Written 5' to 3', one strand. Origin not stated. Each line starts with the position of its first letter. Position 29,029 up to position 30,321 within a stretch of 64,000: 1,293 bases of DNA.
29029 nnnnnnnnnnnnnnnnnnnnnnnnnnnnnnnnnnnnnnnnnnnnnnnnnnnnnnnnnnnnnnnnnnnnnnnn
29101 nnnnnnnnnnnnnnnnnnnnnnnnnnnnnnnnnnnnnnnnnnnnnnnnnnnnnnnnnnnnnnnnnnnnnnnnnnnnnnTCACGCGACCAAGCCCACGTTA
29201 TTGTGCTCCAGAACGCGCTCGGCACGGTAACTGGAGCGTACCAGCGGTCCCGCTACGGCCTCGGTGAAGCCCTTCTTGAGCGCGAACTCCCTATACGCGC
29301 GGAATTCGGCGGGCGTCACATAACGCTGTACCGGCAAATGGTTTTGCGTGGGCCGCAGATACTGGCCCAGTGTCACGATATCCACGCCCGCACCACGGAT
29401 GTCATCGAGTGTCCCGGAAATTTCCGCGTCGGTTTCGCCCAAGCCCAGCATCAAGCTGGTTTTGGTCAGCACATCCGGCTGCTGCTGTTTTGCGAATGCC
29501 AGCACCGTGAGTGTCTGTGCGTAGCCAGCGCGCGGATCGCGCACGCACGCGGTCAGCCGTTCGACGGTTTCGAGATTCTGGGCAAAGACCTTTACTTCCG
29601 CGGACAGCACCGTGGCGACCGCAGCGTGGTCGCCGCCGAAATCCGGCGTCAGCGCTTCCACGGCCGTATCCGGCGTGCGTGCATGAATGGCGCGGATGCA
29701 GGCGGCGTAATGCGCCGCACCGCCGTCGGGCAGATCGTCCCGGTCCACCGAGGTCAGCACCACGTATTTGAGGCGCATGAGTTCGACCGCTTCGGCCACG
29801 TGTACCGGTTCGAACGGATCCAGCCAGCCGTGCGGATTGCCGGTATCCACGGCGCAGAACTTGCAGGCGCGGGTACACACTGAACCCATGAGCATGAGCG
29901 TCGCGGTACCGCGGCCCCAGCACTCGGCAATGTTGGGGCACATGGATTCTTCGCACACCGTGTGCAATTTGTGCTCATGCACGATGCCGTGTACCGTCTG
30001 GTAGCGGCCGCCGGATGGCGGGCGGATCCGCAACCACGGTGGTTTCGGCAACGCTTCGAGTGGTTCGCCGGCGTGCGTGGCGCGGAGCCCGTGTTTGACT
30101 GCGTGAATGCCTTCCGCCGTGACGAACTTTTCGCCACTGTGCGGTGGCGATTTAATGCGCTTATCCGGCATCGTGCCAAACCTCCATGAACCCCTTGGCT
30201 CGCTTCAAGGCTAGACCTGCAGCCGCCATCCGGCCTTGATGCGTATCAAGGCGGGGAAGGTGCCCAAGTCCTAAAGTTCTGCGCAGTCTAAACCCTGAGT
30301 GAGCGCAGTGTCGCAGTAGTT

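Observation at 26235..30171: Unusual, tightly coupled operon: lipA - unknown ORF - CysK-like PLP enzyme - orphan SdhB, followed by DUF488 and an AhpD-like gene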

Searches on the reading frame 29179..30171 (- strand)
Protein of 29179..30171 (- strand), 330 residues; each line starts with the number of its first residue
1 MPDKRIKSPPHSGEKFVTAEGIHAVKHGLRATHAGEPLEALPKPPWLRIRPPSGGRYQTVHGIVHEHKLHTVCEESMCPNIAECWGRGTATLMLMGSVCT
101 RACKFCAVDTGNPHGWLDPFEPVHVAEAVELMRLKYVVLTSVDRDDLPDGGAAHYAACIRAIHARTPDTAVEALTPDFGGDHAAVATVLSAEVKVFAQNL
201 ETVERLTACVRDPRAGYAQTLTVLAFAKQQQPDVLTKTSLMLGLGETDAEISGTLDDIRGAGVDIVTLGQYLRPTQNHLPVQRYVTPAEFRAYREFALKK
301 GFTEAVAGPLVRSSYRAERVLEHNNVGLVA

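Call 3: search_protein_families(library=pfam, proteins=[window:29179-30171:-])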
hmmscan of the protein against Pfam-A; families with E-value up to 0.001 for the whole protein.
window:29179-30171:- (330 aa): 2 families
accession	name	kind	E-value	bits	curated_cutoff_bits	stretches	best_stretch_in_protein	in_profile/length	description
PF04055.27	Radical_SAM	-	1.4e-14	55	29.5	1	95-258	3-166/166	Radical SAM superfamily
PF16881.10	LIAS_N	-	6.4e-05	23.8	27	1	40-78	58-96/96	N-terminal domain of lipoyl synthase of Radical_SAM family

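Call 4: search_protein_families(library=ncbifam, proteins=[window:29179-30171:-])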
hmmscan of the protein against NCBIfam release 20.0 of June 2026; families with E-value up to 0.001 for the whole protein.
window:29179-30171:- (330 aa): 5 families
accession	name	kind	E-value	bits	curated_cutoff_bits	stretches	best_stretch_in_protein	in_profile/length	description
NF004019.1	PRK05481.1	subfamily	1.1e-118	395.7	203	1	43-324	1-280/286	lipoyl synthase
NF009544.0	PRK12928.1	subfamily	6.6e-116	386.7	210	1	34-322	11-298/300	lipoyl synthase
TIGR00510.1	lipA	equivalog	9.2e-111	369.9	310.25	1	39-324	13-297/302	lipoyl synthase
NF053790.1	LplA_LipA_fuse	exception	4.5e-107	359.1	800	1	40-319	330-605/606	bifunctional lipoate--protein ligase/lipoyl synthase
TIGR04043.1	rSAM_MSMEG_0568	hypoth_equivalog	0.00019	20.6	303.7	1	100-205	122-229/354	MSMEG_0568 family radical SAM protein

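Call 22: find_homologous_proteins(query=window:29179-30171:-, max_evalue=1e-30)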
Query window:29179-30171:- (330 aa): 8000 proteins with E <= 1e-30 among 8000 candidates; the best 120 are listed.
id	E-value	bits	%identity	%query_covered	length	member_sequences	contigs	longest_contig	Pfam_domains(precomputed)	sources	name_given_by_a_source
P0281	1.8e-223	759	100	100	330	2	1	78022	PF04055.28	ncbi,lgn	ncbi:MAG: lipoyl synthase [Gammaproteobacteria bacterium]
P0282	3.0e-183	627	84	100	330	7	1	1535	PF16881.11,PF04055.28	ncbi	ncbi:MAG: lipoyl synthase [Gammaproteobacteria bacterium]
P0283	4.9e-172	590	80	99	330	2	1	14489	PF16881.11,PF04055.28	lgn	-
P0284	1.7e-171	588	80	99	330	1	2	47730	PF16881.11,PF04055.28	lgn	-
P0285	1.7e-170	585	78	100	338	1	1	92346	PF16881.11,PF04055.28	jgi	jgi:lipoic acid synthetase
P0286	4.6e-168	577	78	99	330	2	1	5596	PF16881.11,PF04055.28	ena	-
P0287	4.1e-164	564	78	98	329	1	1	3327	PF16881.11,PF04055.28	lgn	-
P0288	2.6e-163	561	76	99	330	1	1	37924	PF16881.11,PF04055.28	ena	-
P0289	1.2e-161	556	78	96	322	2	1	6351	PF16881.11,PF04055.28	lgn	-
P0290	1.7e-161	555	75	99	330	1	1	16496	PF16881.11,PF04055.28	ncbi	ncbi:MAG: lipoyl synthase [Gammaproteobacteria bacterium]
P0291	2.7e-161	554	78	98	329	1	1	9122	PF16881.11,PF04055.28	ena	-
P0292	4.7e-161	554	75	100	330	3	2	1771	PF16881.11,PF04055.28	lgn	-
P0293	6.5e-161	553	76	100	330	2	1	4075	PF16881.11,PF04055.28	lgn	-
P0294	6.8e-161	553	77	97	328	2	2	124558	PF16881.11,PF04055.28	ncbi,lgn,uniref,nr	ncbi:MAG: lipoyl synthase [Mizugakiibacter sp.]|uniref:lipoyl synthase n=1 Tax=Mizugakiibacter sp. T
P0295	1.4e-160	552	73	100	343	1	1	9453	PF16881.11,PF04055.28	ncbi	ncbi:MAG: lipoyl synthase [Rhodanobacteraceae bacterium]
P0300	2.5e-158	545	74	100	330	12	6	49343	PF16881.11,PF04055.28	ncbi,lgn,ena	-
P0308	1.7e-156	539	76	97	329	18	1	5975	PF04055.28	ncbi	-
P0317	4.8e-155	534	72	99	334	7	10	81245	PF16881.11,PF04055.28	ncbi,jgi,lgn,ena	jgi:lipoic acid synthetase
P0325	2.2e-153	528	74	96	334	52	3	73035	PF16881.11,PF04055.28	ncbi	-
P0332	3.2e-152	525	74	96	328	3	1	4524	PF16881.11,PF04055.28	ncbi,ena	-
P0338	7.6e-152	523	74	98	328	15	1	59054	PF16881.11,PF04055.28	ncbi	ncbi:MAG: lipoyl synthase [Rhodanobacter sp.]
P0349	3.0e-151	521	70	99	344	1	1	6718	PF16881.11,PF04055.28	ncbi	-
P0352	4.3e-151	521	72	99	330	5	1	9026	PF16881.11,PF04055.28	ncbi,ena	-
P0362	1.1e-150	520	73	96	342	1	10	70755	PF16881.11,PF04055.28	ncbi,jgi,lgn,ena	-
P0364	1.2e-150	519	70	100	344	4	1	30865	PF16881.11,PF04055.28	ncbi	ncbi:MAG TPA: lipoyl synthase [Rhodanobacteraceae bacterium]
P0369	2.4e-150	518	69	100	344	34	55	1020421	PF16881.11,PF04055.28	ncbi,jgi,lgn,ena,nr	ncbi:MAG: lipoyl synthase [Xanthomonadales bacterium]|nr:lipoyl synthase [Xanthomonadales bacterium]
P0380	7.7e-150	517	72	96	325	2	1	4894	PF16881.11,PF04055.28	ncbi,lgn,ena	ncbi:MAG: lipoyl synthase [Rhodanobacter sp.]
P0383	9.0e-150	517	74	96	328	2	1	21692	PF16881.11,PF04055.28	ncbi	-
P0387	1.3e-149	516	71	98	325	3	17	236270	PF16881.11,PF04055.28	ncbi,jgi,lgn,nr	ncbi:MAG: lipoyl synthase [Rhodanobacter sp.]|nr:MAG: lipoyl synthase [Rhodanobacter sp.] TAM40673.1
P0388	1.3e-149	516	73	98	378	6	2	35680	PF16881.11,PF04055.28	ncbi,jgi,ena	-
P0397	1.9e-149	516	73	96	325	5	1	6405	PF16881.11,PF04055.28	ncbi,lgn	ncbi:MAG: lipoyl synthase [Rhodanobacter sp.]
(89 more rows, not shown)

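Call 24: list_cluster_members(proteins=[P0281, P0282, P0290, P0300, P0308, P0325, P0332, P0352, P0383, P0388])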
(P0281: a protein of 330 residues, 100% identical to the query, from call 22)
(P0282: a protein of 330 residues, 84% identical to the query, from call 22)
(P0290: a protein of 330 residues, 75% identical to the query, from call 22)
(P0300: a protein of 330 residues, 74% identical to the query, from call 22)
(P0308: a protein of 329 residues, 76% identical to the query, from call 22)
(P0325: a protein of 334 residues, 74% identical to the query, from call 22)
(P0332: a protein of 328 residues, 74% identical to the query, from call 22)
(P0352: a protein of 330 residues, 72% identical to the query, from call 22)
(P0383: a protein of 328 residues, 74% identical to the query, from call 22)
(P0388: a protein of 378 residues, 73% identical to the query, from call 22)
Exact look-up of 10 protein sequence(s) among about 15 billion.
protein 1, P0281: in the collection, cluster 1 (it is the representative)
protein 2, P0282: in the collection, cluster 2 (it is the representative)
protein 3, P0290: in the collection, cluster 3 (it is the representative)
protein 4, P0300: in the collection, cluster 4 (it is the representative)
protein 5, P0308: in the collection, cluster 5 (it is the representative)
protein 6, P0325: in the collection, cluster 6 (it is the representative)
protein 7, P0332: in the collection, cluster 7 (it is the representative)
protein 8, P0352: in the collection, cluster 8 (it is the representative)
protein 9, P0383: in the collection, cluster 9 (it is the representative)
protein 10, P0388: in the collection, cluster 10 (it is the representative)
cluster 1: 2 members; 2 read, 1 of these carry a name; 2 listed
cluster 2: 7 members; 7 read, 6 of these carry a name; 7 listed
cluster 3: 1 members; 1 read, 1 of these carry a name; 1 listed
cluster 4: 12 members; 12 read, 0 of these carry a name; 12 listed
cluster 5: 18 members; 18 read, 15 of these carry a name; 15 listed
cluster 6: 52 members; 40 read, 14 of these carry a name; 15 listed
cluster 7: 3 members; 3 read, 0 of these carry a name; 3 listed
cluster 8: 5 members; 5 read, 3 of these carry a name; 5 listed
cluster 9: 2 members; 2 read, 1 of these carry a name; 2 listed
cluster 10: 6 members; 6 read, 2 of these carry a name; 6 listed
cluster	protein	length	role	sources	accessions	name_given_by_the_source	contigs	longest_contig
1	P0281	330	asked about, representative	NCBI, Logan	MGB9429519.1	MAG: lipoyl synthase [Gammaproteobacteria bacterium]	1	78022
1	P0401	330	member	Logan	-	-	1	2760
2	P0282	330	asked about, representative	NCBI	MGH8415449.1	MAG: lipoyl synthase [Gammaproteobacteria bacterium]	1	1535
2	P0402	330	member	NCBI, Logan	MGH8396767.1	MAG: lipoyl synthase [Gammaproteobacteria bacterium]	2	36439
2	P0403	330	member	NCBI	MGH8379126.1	MAG: lipoyl synthase [Gammaproteobacteria bacterium]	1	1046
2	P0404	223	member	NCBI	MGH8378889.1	MAG: lipoyl synthase, partial [Gammaproteobacteria bacterium]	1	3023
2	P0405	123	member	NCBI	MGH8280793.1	MAG: lipoyl synthase, partial [Gammaproteobacteria bacterium]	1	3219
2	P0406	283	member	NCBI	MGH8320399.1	MAG: lipoyl synthase, partial [Gammaproteobacteria bacterium]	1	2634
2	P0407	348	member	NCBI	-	-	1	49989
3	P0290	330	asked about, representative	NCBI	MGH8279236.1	MAG: lipoyl synthase [Gammaproteobacteria bacterium]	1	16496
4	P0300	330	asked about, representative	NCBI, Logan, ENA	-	-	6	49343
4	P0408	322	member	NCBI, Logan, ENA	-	-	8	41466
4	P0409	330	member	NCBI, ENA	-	-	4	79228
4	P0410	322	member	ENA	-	-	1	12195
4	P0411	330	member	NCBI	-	-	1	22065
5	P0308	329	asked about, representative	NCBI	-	-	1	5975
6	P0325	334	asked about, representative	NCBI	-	-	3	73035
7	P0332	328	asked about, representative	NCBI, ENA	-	-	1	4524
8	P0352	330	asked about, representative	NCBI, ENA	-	-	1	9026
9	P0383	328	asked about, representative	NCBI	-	-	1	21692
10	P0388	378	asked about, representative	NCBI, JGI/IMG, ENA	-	-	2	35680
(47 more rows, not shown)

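Call 25: find_related_loci(query=window:29179-30171:-, collection=genome_contigs, flank=10000)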
Query window:29179-30171:- (330 aa) in genome_contigs; peptide patterns used: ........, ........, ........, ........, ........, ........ (x = any residue, [..] = any of these).
599 stretches matched a pattern (row limit reached: there are more); 488 encode a relative of the query (tblastn E <= 1e-3); the best 80 are kept; 80 distinct loci.
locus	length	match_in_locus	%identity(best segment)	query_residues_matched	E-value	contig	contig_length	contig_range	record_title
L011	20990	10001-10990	84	1-330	0e+0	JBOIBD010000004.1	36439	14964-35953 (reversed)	MAG: Gammaproteobacteria bacterium isolate SE1507_maxbin2.bin.32 NODE_465_length_36439_cov_2.183218, whole genome shotgu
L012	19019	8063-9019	78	12-330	8e-166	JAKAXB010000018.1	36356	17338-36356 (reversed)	MAG: Natronospirales bacterium isolate YP5.bin20 NODE_260_length_36356_cov_29.534103, whole genome shotgun sequence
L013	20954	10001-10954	69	11-328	2e-149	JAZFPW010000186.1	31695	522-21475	MAG: Gammaproteobacteria bacterium isolate MT2bin.14 MT2bin.14_186, whole genome shotgun sequence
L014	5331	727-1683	70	12-330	7e-151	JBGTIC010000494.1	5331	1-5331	MAG: Gammaproteobacteria bacterium isolate JTS-RE254 k141_9372276, whole genome shotgun sequence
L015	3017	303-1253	69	12-328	3e-155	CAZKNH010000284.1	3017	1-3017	MAG TPA_asm: uncultured Gammaproteobacteria bacterium isolate SRP268622_co1_209 genome assembly, contig: NODE_84620_leng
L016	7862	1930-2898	69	9-328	6e-148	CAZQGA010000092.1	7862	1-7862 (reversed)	MAG TPA_asm: uncultured Chromatiaceae bacterium isolate binchicken_co235_114 genome assembly, contig: NODE_20951_length_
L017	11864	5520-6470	68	12-328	2e-147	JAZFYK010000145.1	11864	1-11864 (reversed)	MAG: Gammaproteobacteria bacterium isolate MT5bin.29 MT5bin.29_145, whole genome shotgun sequence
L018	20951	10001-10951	69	12-328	2e-147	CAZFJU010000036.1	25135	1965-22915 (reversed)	MAG TPA_asm: uncultured Gammaproteobacteria bacterium isolate SRP220891_co3_69 genome assembly, contig: NODE_2268_length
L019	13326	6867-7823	69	12-330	2e-147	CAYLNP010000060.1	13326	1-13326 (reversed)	MAG TPA_asm: uncultured Woeseiaceae bacterium isolate SRP072547_co1_56 genome assembly, contig: NODE_8366_length_13326_c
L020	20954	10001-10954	69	11-328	1e-146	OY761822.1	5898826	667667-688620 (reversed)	MAG: Gammaproteobacteria bacterium isolate 26270776-605d-492c-ad89-c005c466fdfd genome assembly, chromosome: 1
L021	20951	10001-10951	68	12-328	5e-146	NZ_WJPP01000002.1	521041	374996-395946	Spiribacter salilacus strain C176 scaffold_2, whole genome shotgun sequence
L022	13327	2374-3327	69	11-328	3e-146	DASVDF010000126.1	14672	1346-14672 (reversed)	MAG TPA_asm: Woeseiaceae bacterium isolate SMAG_U2026 k141_506255, whole genome shotgun sequence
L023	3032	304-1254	68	12-328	3e-153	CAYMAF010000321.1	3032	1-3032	MAG TPA_asm: uncultured Gammaproteobacteria bacterium isolate SRP268622_co1_360 genome assembly, contig: NODE_84009_leng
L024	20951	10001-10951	68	12-328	5e-146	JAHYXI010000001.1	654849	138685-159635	UNVERIFIED_CONTAM: Spiribacter pallidus strain SP10B NODE_1_length_654849_cov_223.009684, whole genome shotgun sequence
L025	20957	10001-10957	69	12-330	4e-146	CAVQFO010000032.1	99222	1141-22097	MAG: uncultured Gammaproteobacteria bacterium isolate MFD05684.bin.3.44 genome assembly, contig: contig_58150, whole gen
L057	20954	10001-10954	69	11-328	8e-144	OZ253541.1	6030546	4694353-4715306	MAG: Candidatus Rariloculaceae bacterium isolate 9a525eeb-f008-4404-a84b-82d39665a360 genome assembly, chromosome: 1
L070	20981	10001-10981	67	5-328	8e-143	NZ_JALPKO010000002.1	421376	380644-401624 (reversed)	Methylonatrum kenyense strain AMT 1 2, whole genome shotgun sequence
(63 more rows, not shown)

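Call 70: find_encoding_contigs(protein=P0294, flank=7000, max_places=2)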
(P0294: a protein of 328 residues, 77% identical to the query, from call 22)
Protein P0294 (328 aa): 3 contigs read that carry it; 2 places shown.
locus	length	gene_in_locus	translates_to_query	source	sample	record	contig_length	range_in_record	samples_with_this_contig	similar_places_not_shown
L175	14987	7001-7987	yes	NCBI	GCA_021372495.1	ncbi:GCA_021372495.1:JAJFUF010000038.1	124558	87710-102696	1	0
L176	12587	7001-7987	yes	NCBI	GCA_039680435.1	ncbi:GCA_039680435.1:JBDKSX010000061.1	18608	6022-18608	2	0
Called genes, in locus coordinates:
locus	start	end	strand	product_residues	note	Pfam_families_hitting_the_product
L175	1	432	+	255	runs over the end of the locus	PF03372:Exo_endo_phos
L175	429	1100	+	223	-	PF03695:UPF0149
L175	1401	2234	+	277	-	PF02678:Pirin, PF05726:Pirin_C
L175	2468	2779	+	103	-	PF13992:YecR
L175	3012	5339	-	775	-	PF26550:Tricorn_2nd (faint), PF00930:DPPIV_N, PF26549:Tricorn_N, PF02129:Peptidase_S15, PF01738:DLH, PF12146:Hydrolase_4 (weak), PF00326:Peptidase_S9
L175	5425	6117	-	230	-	PF02798:GST_N, PF13417:GST_N_3, PF13409:GST_N_2, PF00043:GST_C, PF14497:GST_C_3 (faint), PF13410:GST_C_2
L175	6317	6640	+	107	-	PF12797:Fer4_2 (faint), PF12838:Fer4_7 (faint), PF13237:Fer4_10 (faint), PF14697:Fer4_21 (faint), PF13187:Fer4_9 (weak), PF00037:Fer4 (weak), PF12837:Fer4_6 (weak), PF11953:DUF3470, +1 more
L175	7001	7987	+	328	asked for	PF16881:LIAS_N, PF04055:Radical_SAM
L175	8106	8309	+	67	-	-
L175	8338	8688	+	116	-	PF02627:CMD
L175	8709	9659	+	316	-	PF00291:PALP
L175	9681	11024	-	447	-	PF10396:TrmE_N, PF12631:MnmE_helical, PF01926:MMR_HSR1, PF02421:FeoB_N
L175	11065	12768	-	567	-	PF14849:YidC_periplas, PF02096:60KD_IMP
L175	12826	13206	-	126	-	PF00825:Ribonuclease_P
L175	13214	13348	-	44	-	PF00468:Ribosomal_L34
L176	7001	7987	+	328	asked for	PF16881:LIAS_N, PF04055:Radical_SAM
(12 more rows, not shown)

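Call 83: search_protein_families(library=pfam, proteins=[L021:11042-11641:+, L021:8467-9471:+, L021:9749-9946:+, L020:10963-11937:+, L020:7152-8117:+, L070:9581-9967:+, L057:10954-11937:+], max_evalue=0.01)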
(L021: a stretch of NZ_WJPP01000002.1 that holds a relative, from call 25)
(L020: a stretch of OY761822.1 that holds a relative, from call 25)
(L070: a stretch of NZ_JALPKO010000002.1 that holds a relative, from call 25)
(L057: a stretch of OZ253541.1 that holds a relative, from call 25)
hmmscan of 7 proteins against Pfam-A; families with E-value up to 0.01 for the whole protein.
L021:11042-11641:+ (199 aa): 2 families
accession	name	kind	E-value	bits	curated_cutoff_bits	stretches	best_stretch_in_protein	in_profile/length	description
PF13801.11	Metal_resist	-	9e-05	23.1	29.2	1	70-165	25-122/125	Heavy-metal resistance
PF07813.17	LTXXQ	-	0.00047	21.3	24.3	1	75-172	5-99/100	LTXXQ motif family protein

L021:8467-9471:+ (334 aa): 4 families
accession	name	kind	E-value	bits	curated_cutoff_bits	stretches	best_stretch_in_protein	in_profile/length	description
PF08496.15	Peptidase_S49_N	-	2.3e-44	151.4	27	1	2-147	1-147/147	Peptidase family S49 N-terminal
PF01343.23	Peptidase_S49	-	1.3e-42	145.8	24.9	1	150-297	2-151/154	Peptidase family S49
PF01972.22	SDH_protease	-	6.7e-06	25.8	31.3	1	111-196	79-162/286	ClpP-like SDH-type serine proteinase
PF25145.1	NfeD1b_N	-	7.5e-05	22.8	40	1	118-195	26-100/189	NfeD1b, N-terminal domain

L021:9749-9946:+ (65 aa): 0 families

L020:10963-11937:+ (324 aa): 4 families
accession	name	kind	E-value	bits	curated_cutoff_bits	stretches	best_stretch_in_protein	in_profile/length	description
PF08496.15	Peptidase_S49_N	-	5.2e-46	156.8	27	1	4-147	2-147/147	Peptidase family S49 N-terminal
PF01343.23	Peptidase_S49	-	3.2e-43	147.8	24.9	1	151-297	3-151/154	Peptidase family S49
PF25145.1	NfeD1b_N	-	0.0019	18.3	40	1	117-195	25-100/189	NfeD1b, N-terminal domain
PF00378.25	ECH_1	-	0.0051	16.6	27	0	145-188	79-122/251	Enoyl-CoA hydratase/isomerase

L020:7152-8117:+ (321 aa): 3 families
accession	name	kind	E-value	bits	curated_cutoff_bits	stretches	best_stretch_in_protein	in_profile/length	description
PF12697.13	Abhydrolase_6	-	0.0013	19.9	26.3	1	149-266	32-132/217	Alpha/beta hydrolase family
PF07819.20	PGAP1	-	0.0015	18.8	24.3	1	168-223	84-135/233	PGAP1-like alpha/beta domain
PF02450.21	LCAT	-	0.0041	16.8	21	1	172-218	118-163/392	Lecithin:cholesterol acyltransferase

L070:9581-9967:+ (128 aa): 1 family
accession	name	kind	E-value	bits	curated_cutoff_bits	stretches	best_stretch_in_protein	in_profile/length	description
PF00226.36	DnaJ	-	1.1e-07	32.3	27.8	1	63-122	2-54/63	DnaJ domain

L057:10954-11937:+ (327 aa): 3 families
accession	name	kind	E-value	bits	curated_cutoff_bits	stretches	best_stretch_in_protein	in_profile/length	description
PF08496.15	Peptidase_S49_N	-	1.8e-46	158.3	27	1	6-150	1-147/147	Peptidase family S49 N-terminal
PF01343.23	Peptidase_S49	-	6.9e-43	146.7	24.9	1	154-301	3-152/154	Peptidase family S49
PF25145.1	NfeD1b_N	-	0.0056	16.7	40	1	95-198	2-100/189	NfeD1b, N-terminal domain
